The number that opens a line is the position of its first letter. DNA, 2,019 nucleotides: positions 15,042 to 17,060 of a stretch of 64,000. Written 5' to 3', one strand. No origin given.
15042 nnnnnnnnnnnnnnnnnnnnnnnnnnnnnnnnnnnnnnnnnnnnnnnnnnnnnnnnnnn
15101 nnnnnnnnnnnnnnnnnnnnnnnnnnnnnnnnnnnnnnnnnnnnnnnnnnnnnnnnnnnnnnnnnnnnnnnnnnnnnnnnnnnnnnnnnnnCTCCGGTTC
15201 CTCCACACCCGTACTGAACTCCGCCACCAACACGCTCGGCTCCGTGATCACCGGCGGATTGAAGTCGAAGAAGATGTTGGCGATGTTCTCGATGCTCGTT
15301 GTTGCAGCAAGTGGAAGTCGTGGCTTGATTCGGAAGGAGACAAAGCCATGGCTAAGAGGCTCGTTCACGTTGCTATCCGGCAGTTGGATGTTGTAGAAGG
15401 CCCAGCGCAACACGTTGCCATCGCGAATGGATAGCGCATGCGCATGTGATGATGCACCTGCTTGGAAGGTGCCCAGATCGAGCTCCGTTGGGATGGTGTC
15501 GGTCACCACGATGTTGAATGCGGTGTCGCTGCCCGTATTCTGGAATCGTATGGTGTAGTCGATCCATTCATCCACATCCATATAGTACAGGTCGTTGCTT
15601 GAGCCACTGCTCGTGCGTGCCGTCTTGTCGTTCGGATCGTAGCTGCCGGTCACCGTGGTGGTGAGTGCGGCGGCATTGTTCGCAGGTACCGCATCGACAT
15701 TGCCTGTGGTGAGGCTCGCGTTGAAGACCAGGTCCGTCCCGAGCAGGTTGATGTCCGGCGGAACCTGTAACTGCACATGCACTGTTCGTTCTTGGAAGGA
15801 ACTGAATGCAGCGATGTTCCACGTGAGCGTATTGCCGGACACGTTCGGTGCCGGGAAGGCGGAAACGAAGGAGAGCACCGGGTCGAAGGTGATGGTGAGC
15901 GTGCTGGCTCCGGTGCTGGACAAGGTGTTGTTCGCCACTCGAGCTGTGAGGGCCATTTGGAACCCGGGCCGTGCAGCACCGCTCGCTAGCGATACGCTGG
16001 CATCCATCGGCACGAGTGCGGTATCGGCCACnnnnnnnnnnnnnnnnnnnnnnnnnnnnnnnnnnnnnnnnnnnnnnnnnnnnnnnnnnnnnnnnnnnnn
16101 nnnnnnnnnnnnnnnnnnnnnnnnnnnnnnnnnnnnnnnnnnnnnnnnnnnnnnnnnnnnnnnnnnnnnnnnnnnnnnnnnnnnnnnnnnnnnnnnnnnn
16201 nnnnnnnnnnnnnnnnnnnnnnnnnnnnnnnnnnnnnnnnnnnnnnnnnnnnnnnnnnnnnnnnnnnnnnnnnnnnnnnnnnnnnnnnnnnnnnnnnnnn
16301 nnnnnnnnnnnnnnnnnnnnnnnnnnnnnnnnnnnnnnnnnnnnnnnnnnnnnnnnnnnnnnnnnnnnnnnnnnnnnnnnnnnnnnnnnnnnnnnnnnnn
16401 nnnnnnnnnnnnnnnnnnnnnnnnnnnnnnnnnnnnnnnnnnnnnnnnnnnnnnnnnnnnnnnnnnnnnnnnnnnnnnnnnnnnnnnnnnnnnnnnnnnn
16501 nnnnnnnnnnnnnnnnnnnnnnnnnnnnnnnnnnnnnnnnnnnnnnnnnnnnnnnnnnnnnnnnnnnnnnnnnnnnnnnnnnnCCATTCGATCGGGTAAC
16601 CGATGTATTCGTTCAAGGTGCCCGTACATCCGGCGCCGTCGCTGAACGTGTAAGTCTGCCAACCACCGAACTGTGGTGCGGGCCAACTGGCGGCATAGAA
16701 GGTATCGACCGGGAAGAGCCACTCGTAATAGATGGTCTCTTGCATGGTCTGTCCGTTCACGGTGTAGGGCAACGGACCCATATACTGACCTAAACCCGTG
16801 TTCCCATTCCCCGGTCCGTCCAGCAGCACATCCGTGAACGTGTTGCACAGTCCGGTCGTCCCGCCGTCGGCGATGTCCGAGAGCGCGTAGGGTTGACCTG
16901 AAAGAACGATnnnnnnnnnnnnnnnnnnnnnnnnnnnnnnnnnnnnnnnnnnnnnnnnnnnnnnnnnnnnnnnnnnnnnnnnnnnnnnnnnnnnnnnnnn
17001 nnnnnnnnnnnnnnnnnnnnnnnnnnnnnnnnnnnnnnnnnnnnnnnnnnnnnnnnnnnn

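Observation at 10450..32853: Ten-gene head-to-tail array of paralogous T9SS-secreted SprB-repeat proteins with conserved termini and hypervariable cores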

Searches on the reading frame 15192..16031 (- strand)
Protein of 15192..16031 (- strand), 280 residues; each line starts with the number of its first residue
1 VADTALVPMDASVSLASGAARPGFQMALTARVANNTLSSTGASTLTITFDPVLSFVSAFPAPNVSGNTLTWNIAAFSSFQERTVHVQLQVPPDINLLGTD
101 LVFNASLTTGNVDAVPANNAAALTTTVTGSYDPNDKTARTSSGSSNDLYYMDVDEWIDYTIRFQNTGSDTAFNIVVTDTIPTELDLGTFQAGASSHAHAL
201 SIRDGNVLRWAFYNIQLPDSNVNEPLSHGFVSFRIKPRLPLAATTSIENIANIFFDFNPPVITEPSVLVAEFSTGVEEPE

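Call 47: search_solved_structures(query=window:15192-16031:-, max_evalue=1, show_alignments=3)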
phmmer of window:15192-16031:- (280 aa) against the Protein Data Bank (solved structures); distinct sequences matched with E-value up to 1: 2.
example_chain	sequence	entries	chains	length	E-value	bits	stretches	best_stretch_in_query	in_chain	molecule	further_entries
5wq7_A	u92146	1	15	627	0.63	12.9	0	14-113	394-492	Putative type II secretion system protein D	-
1vpm_A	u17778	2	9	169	0.88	12.4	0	77-144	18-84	acyl-CoA hydrolase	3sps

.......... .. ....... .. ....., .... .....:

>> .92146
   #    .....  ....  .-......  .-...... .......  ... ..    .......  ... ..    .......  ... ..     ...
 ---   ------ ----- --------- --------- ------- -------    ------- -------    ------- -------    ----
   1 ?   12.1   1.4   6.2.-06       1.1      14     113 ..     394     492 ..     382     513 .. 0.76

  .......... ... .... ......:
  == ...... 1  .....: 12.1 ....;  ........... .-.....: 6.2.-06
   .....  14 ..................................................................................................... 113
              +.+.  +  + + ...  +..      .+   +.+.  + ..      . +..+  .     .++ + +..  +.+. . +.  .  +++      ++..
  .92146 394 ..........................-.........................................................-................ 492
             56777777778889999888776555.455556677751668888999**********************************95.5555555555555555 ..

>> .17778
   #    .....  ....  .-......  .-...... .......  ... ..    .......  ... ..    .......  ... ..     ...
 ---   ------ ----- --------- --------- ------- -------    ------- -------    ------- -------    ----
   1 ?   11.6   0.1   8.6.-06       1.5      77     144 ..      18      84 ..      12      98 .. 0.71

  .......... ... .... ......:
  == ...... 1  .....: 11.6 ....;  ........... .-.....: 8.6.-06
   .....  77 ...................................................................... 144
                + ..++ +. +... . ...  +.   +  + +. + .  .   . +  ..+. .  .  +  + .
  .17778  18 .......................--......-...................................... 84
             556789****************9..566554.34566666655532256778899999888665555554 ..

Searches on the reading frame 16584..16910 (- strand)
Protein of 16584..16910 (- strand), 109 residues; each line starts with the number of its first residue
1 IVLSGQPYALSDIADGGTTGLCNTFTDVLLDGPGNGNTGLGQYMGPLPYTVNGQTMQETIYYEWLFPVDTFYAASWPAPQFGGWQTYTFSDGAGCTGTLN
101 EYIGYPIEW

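Call 49: predict_structure(alignment_id=A2)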
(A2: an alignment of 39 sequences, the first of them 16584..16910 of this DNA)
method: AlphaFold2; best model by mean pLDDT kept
length: 109 residues; sequences in the alignment: 39
mean_pLDDT: 68.7   pTM: 0.60
mean pLDDT of the five models: 68.7, 68.6, 67.6, 67.1, 62.9
residues with pLDDT >= 90: 3; 70-90: 60; 50-70: 24; < 50: 22
segments of 3 or more residues with pLDDT < 50: 1-7, 14-18, 34-39
pLDDT, mean of each block of 10 residues (from residue 1): 43 49 67 51 74 87 78 80 83 83 60
secondary structure, 60 per line:
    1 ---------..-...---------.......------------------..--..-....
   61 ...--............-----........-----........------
elements in order: E25-31 E57-63 E66-77 E83-90 E96-103
